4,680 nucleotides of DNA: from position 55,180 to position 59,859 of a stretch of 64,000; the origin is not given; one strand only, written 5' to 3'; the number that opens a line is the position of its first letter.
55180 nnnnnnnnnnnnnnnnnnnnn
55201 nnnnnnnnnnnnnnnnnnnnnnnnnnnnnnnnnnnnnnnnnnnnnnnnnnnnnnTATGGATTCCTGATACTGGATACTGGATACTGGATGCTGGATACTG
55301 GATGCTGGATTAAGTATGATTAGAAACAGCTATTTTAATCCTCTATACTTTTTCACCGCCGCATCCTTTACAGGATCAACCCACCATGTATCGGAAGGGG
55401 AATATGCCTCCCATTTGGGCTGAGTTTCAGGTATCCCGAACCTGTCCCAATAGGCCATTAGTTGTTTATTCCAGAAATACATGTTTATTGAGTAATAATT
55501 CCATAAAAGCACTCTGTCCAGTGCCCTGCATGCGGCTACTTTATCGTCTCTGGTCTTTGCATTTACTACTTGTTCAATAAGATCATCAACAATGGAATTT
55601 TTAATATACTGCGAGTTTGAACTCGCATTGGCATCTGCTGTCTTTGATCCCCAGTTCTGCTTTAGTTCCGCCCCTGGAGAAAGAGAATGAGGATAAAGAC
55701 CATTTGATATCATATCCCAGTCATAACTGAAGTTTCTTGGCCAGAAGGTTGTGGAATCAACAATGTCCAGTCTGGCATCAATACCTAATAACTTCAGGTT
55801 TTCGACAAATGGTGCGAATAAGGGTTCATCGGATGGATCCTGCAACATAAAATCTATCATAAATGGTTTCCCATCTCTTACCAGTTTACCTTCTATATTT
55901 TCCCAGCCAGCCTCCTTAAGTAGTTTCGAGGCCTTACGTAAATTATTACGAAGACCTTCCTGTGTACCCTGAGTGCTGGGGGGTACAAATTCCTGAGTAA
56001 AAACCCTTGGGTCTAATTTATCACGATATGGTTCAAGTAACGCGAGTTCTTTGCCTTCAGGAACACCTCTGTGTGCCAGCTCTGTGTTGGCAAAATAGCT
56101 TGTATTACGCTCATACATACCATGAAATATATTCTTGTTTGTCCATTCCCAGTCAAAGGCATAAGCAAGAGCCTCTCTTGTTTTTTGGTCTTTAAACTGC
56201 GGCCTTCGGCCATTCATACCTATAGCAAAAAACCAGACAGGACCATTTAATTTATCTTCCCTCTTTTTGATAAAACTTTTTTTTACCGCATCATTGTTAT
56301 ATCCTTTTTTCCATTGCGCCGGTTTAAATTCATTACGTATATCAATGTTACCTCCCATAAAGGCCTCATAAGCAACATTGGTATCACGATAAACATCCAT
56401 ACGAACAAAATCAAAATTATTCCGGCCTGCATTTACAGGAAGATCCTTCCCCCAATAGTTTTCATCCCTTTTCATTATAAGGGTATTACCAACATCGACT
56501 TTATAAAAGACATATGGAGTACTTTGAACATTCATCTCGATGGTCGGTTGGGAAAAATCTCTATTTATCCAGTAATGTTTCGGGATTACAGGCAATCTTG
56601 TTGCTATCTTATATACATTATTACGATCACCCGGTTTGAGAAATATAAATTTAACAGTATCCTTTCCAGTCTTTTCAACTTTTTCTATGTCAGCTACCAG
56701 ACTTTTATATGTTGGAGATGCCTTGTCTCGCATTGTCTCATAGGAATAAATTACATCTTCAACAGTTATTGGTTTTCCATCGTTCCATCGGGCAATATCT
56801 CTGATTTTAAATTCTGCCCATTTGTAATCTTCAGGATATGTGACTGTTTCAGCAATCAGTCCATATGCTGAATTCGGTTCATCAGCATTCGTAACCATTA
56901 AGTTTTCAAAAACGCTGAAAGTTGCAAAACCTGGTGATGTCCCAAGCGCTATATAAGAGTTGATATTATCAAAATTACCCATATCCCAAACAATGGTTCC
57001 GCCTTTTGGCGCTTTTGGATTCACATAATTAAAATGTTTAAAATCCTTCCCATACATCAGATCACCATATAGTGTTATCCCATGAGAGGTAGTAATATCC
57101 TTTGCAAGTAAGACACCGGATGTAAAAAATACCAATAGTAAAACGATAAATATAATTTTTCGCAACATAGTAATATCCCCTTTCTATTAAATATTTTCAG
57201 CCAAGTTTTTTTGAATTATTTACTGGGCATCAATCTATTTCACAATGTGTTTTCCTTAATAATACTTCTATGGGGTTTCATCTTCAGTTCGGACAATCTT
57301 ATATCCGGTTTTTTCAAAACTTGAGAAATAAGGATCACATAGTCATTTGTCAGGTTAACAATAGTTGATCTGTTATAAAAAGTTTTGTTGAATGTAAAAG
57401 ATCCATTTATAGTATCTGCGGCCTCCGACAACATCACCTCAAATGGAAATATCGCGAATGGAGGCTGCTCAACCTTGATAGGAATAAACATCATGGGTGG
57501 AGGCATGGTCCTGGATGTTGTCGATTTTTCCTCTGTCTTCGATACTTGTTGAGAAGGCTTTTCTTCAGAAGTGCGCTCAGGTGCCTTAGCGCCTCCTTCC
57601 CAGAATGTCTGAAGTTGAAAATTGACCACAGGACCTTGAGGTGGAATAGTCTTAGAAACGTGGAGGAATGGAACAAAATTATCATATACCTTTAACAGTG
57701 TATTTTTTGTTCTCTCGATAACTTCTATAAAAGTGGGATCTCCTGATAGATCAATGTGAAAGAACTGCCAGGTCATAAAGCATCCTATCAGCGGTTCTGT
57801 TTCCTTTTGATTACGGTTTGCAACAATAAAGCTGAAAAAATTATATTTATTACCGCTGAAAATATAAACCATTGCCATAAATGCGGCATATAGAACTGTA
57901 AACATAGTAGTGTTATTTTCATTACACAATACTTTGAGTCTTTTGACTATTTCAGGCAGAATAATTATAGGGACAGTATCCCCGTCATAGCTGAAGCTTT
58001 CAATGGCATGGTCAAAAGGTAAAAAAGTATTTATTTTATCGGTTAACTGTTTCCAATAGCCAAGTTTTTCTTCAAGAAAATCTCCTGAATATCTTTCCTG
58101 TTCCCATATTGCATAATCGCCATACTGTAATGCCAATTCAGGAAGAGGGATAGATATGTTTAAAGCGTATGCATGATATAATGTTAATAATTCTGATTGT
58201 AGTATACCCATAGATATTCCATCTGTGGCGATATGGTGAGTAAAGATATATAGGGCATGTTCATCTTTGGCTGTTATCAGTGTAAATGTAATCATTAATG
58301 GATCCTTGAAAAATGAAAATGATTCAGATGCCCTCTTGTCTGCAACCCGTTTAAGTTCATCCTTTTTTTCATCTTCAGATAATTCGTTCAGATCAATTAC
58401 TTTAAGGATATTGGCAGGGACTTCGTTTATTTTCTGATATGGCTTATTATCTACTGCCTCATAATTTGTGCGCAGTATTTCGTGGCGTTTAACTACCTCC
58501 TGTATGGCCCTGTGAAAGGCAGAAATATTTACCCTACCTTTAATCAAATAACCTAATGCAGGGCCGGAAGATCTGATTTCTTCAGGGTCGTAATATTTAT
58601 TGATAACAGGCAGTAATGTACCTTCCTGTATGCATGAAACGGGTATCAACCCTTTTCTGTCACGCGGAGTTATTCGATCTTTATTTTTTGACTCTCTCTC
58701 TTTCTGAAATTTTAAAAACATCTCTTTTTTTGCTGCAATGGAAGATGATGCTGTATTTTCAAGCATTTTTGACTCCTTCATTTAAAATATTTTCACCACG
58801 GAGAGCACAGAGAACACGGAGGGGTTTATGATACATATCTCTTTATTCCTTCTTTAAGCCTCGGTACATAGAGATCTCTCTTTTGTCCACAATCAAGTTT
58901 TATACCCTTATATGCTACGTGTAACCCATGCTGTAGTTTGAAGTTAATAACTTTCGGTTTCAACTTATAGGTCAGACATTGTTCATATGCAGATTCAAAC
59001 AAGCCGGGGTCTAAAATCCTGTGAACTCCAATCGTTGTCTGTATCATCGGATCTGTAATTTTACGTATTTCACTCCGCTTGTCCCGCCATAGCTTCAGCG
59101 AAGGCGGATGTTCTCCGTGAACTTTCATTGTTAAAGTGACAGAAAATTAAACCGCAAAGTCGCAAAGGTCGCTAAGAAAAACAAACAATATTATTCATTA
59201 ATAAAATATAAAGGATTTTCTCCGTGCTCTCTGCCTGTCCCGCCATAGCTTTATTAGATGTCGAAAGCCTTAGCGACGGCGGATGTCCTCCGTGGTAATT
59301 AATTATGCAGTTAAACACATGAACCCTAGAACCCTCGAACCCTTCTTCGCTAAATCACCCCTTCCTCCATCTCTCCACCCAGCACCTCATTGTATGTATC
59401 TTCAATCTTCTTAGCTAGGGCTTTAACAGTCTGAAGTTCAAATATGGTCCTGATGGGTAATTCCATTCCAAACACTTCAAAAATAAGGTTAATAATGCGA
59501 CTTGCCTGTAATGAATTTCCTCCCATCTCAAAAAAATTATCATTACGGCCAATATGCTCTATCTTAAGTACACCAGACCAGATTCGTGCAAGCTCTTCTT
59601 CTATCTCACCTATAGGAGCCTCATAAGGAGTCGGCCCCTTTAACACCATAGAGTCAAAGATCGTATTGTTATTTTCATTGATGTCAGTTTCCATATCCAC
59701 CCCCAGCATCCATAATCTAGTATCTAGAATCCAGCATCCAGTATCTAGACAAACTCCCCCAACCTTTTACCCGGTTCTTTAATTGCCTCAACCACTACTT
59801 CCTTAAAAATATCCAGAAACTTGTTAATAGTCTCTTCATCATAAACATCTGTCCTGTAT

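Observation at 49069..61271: Adenylation-less NRPS-like gene set wrapped around a YejABEF-type peptide importer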

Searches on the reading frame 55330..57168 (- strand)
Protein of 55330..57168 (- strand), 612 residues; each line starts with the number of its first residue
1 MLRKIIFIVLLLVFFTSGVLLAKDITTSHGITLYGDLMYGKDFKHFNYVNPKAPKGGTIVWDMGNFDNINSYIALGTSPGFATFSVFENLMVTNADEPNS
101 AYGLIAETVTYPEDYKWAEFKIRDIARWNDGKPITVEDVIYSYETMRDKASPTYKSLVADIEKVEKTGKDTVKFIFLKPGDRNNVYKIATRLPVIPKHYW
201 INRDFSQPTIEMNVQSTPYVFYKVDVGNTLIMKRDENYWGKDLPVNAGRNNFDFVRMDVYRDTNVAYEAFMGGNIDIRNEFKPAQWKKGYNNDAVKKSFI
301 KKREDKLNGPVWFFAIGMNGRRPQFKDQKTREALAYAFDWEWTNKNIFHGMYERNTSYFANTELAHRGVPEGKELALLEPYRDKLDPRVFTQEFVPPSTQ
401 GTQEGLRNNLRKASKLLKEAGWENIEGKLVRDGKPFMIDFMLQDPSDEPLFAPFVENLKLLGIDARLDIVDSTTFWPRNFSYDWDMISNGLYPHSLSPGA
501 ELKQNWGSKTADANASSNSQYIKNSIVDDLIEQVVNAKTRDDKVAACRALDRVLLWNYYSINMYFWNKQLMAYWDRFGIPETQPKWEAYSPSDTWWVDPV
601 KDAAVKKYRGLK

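Call 3: search_protein_families(library=pfam, proteins=[window:55330-57168:-], max_evalue=0.01)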
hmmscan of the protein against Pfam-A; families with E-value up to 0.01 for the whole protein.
window:55330-57168:- (612 aa): 1 family
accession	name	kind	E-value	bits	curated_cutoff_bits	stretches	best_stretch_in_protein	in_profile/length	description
PF00496.27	SBP_bac_5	-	1.1e-56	193.1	32.4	1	103-509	4-364/368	Bacterial extracellular solute-binding proteins, family 5 Middle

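Call 7: search_protein_families(library=ncbifam, proteins=[window:55330-57168:-], max_evalue=0.001)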
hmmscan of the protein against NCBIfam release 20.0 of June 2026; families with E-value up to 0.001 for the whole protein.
window:55330-57168:- (612 aa): 6 families
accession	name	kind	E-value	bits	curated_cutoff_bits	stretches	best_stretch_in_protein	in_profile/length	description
TIGR02294.1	nickel_nikA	equivalog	1.4e-21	76.6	393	2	100-361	47-299/501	nickel ABC transporter substrate-binding protein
NF045467.1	Opp4A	equivalog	1.8e-15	56.2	650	1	54-357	32-346/556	oligopeptide ABC transporter substrate-binding protein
TIGR04028.1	SBP_KPN_01854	hypoth_equivalog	2.2e-14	53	468.5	1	107-367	50-309/509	TIGR04028 family ABC transporter substrate-binding protein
NF045468.1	Opp5A_nikA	equivalog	5.1e-10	38.4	600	1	96-359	52-289/488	nickel ABC transporter substrate-binding protein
NF011684.0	PRK15104.1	equivalog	1.2e-07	30.8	947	1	86-156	69-137/543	oligopeptide ABC transporter substrate-binding protein OppA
NF047575.1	opine_bind_CntA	exception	2.4e-07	29.7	800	0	86-361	65-332/535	staphylopine-dependent metal ABC transporter substrate-binding lipoprotein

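Call 55: search_solved_structures(query=window:55330-57168:-, max_evalue=1e-10)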
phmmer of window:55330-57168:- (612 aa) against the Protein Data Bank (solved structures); distinct sequences matched with E-value up to 1e-10: 23.
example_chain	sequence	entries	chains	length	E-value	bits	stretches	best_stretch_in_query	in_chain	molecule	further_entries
7z8e_A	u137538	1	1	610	3e-115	389.2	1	28-597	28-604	ABC transporter substrate-binding protein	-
4ony_A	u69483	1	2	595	3.4e-111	375.8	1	24-596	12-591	Extracellular solute-binding protein family 5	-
8fsr_A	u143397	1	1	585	1.8e-110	373.4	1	26-603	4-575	YejA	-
7z6f_E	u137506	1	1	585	2.4e-110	373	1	26-603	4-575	YejA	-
7atr_A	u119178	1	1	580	2.6e-110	372.8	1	25-603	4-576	Uncharacterized protein YejA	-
8fss_A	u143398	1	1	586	4.7e-110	372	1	25-603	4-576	YejA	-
8fsq_A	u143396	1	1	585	6.6e-110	371.5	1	26-603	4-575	YejA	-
5icq_A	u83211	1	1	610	1.8e-99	337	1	26-596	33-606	Methylocystis parvus OBBP MbnE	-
3pam_A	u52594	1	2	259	2e-38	135.3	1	318-565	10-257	Transmembrane protein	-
3lvu_A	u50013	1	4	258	9.8e-35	123.2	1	318-562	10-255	ABC transporter, periplasmic substrate-binding protein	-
7ebm_A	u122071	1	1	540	1.3e-14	56.7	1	77-241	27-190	Peptide ABC transporter, periplasmic peptide-binding protein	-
6lzv_A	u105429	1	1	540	1.6e-14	56.4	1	77-241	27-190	Peptide ABC transporter, periplasmic peptide-binding protein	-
6lzu_A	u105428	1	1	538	1.9e-14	56.2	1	77-241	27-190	Peptide ABC transporter, periplasmic peptide-binding protein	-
6lzt_A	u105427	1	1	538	2.1e-14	56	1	77-241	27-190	Peptide ABC transporter, periplasmic peptide-binding protein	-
6lzw_A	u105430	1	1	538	2.2e-14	56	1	77-241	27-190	Peptide ABC transporter, periplasmic peptide-binding protein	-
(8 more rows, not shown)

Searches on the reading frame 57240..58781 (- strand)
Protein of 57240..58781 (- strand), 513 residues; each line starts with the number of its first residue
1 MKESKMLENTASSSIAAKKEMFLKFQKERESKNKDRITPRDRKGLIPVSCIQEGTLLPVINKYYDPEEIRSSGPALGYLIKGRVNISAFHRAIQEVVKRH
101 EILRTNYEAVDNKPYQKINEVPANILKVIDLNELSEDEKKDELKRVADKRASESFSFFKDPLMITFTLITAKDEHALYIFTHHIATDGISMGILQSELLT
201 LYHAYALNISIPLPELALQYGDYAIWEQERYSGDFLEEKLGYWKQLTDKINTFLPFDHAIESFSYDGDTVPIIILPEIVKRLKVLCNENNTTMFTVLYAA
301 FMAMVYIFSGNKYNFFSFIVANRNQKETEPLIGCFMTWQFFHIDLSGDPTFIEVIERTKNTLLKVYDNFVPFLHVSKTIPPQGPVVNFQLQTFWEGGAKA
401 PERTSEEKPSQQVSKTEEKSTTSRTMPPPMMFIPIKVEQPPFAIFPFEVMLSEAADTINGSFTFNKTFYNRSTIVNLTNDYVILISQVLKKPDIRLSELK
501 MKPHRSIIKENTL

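Call 3: search_protein_families(library=pfam, proteins=[window:57240-58781:-], max_evalue=0.01)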
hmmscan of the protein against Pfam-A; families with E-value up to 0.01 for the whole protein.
window:57240-58781:- (513 aa): 1 family
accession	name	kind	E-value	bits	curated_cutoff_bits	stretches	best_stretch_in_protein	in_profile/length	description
PF00668.25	Condensation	-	7.5e-60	203.4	30.6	1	46-503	5-448/456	Condensation domain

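Call 7: search_protein_families(library=ncbifam, proteins=[window:57240-58781:-], max_evalue=0.001)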
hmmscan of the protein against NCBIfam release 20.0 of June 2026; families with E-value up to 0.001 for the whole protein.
window:57240-58781:- (513 aa): 3 families
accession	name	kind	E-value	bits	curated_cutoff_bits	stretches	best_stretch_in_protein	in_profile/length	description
NF004282.0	PRK05691.1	subfamily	1.3e-47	160.9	4090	1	23-381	1706-2064/4334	non-ribosomal peptide synthase/polyketide synthase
NF047350.1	aureusi_NRPS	equivalog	9.9e-25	85.7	2500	1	81-368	1026-1297/2373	aureusimine non-ribosomal peptide synthetase AusA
NF038078.1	NRPS_MxcG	equivalog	3.3e-06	24.6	2300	1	80-205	35-158/1442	myxochelin non-ribosomal peptide synthetase MxcG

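Call 22: search_solved_structures(query=window:57240-58781:-, max_evalue=0.00001)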
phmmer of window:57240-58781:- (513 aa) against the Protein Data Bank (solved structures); distinct sequences matched with E-value up to 0.00001: 46.
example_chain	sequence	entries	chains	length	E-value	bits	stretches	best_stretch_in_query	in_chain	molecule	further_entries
6p1j_A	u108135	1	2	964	3e-39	138.5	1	76-399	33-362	Txo2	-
6oyf_A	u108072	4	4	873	2.3e-37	132.2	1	77-398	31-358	Txo1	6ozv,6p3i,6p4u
5u89_A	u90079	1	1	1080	1.3e-31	113.3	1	80-381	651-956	Amino acid adenylation domain protein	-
2jgp_A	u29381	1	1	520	5.1e-30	108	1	26-368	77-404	TYROCIDINE SYNTHETASE 3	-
8z0q_C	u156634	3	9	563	5.3e-27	98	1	75-500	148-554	Special condensation domain in NRPS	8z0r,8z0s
9rde_A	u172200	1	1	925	4.1e-25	91.8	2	67-361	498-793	Bacitracin synthase 3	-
4tx2_B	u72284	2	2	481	2.1e-23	86.2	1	67-386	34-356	Non-ribosomal peptide synthetase | Peptide synthetase, module 7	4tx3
6m7l_B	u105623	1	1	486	1e-19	74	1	76-500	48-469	Putative non-ribosomal peptide synthetase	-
4znm_A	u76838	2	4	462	3.9e-19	72.1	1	38-400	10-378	C-domain type II peptide synthetase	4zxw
8fx7_A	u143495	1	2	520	4e-18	68.8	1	76-385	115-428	PCP-C didomain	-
7kw2_A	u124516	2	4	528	4.2e-18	68.7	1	76-385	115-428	PCP-C didomain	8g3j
8fx6_A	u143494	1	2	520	4.7e-18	68.6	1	76-385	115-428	PCP-C didomain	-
7kvw_A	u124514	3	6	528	4.9e-18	68.5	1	76-385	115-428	PCP-C didomain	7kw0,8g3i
8hlk_A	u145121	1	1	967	3.3e-17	65.8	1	41-386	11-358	Microcystin synthetase B (Fragment)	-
8qnf_A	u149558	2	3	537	3.4e-17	65.7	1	38-382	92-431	Condensation domain TomBC from the Tomaymycin non-ribosomal peptide synthetase | Tomaymycin non-ribosomal peptide synthetase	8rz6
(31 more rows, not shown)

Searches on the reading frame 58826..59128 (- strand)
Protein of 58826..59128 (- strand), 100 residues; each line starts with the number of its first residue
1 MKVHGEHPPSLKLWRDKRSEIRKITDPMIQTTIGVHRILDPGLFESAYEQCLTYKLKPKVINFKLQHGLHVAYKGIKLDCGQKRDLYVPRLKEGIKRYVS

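Call 3: search_protein_families(library=pfam, proteins=[window:58826-59128:-], max_evalue=0.01)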
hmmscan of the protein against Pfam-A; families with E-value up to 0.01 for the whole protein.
window:58826-59128:- (100 aa): 1 family
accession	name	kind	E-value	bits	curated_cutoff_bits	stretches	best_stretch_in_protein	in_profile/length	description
PF13366.12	PDDEXK_3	-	1.3e-12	48.5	22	1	23-88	2-67/117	PD-(D/E)XK nuclease superfamily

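Call 7: search_protein_families(library=ncbifam, proteins=[window:58826-59128:-], max_evalue=0.001)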
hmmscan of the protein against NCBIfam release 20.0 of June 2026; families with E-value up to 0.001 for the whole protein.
window:58826-59128:- (100 aa): 1 family
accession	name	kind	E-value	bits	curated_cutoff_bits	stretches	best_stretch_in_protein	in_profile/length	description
TIGR04256.1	GxxExxY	subfamily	1.1e-13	51.6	35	1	24-88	2-66/116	GxxExxY protein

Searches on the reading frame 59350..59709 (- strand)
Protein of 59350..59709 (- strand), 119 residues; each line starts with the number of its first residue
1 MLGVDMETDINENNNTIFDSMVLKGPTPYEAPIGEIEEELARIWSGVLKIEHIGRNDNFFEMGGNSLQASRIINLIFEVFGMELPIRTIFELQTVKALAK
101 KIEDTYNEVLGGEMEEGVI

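Call 3: search_protein_families(library=pfam, proteins=[window:59350-59709:-], max_evalue=0.01)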
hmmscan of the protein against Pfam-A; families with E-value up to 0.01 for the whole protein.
window:59350-59709:- (119 aa): 1 family
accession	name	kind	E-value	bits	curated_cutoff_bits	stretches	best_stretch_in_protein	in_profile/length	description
PF00550.31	PP-binding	-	9.4e-15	55.1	20.8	1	39-100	2-65/67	Phosphopantetheine attachment site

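Call 7: search_protein_families(library=ncbifam, proteins=[window:59350-59709:-], max_evalue=0.001)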
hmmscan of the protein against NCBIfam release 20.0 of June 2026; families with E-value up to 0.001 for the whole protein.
window:59350-59709:- (119 aa): 6 families
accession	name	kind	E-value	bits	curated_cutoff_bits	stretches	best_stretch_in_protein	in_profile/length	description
NF004282.0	PRK05691.1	subfamily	3.6e-19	66.4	4090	1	28-104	4234-4310/4334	non-ribosomal peptide synthase/polyketide synthase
NF047350.1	aureusi_NRPS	equivalog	1.7e-15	55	2500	1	25-108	898-981/2373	aureusimine non-ribosomal peptide synthetase AusA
NF041803.1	NRPS_SolG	exception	3.4e-12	44.8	2200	1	28-101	1082-1154/1163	solanimycin non-ribosomal peptide synthetase SolG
NF038078.1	NRPS_MxcG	equivalog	2e-11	41.9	2300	1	26-107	965-1046/1442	myxochelin non-ribosomal peptide synthetase MxcG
TIGR03443.1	alpha_am_amid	equivalog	8.1e-11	40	1030.1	1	33-107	846-922/1390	L-aminoadipate-semialdehyde dehydrogenase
NF005502.0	PRK07117.1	equivalog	0.00038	20.6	79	1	48-104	21-77/82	acyl carrier protein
